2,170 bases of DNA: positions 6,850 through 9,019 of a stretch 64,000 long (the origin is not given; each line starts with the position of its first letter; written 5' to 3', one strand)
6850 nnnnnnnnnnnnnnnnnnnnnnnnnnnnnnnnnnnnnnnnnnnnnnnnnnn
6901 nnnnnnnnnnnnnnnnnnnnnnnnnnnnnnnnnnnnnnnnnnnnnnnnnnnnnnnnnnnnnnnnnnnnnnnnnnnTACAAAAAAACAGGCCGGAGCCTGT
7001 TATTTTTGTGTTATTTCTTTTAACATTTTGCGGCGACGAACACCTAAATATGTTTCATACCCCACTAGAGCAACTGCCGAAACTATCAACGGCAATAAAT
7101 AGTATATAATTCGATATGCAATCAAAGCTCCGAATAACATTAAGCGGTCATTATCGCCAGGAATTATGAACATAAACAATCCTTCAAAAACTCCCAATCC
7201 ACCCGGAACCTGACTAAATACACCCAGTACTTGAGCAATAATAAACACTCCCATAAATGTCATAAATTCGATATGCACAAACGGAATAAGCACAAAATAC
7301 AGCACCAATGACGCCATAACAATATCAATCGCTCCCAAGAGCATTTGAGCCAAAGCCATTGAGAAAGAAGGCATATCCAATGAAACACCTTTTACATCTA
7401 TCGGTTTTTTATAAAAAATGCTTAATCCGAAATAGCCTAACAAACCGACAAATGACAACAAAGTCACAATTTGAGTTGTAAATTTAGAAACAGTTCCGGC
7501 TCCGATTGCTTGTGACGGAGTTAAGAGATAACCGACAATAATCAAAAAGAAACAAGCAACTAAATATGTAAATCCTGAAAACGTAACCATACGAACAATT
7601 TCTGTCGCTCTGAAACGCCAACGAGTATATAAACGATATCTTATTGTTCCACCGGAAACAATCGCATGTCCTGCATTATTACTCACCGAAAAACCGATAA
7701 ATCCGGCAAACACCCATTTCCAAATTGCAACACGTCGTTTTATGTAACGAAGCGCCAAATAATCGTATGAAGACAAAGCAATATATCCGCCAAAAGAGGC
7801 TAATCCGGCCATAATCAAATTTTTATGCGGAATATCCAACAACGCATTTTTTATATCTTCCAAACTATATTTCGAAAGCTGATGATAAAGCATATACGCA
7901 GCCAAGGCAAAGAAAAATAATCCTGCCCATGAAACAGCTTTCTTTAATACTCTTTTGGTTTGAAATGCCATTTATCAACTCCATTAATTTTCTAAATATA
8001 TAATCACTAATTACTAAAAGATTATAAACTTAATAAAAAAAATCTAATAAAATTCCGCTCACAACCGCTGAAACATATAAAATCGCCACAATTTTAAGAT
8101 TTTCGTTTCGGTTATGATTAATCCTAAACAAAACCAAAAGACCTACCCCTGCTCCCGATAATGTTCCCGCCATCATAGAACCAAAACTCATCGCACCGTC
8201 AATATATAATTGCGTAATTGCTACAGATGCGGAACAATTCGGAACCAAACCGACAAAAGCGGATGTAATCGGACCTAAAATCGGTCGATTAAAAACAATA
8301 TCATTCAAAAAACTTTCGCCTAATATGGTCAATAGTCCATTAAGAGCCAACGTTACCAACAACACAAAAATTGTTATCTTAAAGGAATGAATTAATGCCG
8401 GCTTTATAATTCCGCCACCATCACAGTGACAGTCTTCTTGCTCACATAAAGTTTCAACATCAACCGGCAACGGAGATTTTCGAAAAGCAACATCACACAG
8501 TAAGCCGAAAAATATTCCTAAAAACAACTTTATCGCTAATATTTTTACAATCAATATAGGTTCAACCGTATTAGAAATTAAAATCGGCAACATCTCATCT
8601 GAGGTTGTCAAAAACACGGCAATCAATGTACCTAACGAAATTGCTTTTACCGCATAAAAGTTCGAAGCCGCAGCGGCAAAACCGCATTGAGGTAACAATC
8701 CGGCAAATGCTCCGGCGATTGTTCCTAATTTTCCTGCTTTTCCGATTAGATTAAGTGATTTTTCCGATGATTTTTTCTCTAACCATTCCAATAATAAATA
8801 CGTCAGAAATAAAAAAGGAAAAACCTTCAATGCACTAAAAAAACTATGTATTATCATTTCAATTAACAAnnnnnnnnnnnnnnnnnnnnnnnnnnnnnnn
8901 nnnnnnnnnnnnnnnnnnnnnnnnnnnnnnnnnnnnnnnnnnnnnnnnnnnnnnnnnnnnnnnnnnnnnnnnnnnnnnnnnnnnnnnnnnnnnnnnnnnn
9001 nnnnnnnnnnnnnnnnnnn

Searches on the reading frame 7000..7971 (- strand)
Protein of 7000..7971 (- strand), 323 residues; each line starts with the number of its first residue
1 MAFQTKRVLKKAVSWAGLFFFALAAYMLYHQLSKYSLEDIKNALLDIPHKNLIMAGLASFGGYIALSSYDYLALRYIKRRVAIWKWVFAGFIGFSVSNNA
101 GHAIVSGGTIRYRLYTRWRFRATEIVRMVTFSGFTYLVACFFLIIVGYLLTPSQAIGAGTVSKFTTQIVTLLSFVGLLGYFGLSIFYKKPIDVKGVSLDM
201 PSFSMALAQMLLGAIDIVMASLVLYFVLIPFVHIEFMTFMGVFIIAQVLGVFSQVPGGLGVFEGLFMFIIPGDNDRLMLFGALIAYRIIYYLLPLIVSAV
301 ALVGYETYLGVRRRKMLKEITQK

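Call 7: search_protein_families(library=pfam, proteins=[window:7000-7971:-])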
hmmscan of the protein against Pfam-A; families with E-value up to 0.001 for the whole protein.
window:7000-7971:- (323 aa): 1 family
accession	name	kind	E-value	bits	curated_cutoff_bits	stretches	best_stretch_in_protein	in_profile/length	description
PF03706.18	LPG_synthase_TM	-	9e-07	29.1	33.4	1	17-297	4-301/302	Lysylphosphatidylglycerol synthase TM region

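Call 8: search_protein_families(library=ncbifam, proteins=[window:7000-7971:-])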
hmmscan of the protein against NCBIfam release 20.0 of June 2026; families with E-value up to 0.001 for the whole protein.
window:7000-7971:- (323 aa): 1 family
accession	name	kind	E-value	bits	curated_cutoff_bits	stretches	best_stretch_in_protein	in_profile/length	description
NF033480.1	bifunc_MprF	equivalog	8.4e-54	183.1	600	1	17-308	9-300/841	bifunctional lysylphosphatidylglycerol flippase/synthetase MprF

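Call 86: search_protein_families(library=padloc, proteins=[window:7000-7971:-], max_evalue=0.001)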
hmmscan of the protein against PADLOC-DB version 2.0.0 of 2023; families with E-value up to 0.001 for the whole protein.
window:7000-7971:- (323 aa): 0 families

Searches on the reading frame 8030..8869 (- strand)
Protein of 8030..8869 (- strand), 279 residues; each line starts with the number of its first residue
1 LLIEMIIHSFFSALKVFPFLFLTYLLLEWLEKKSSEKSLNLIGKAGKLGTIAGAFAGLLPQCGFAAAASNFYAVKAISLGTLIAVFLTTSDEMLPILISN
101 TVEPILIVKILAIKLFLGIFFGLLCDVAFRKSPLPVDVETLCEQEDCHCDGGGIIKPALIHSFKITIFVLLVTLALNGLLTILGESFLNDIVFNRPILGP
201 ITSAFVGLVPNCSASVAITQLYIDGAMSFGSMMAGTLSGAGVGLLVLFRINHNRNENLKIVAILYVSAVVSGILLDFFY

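Call 19: search_protein_families(library=ncbifam, proteins=[window:8030-8869:-], max_evalue=1e-10)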
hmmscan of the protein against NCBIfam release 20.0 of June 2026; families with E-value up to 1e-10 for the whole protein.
window:8030-8869:- (279 aa): 1 family
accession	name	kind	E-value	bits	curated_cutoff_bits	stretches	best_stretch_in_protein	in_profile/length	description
NF037962.1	arsenic_eff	subfamily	2.4e-79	266.7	100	1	13-272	2-287/287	arsenic efflux protein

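Call 86: search_protein_families(library=padloc, proteins=[window:8030-8869:-], max_evalue=0.001)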
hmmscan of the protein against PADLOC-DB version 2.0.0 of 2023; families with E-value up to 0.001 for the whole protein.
window:8030-8869:- (279 aa): 0 families
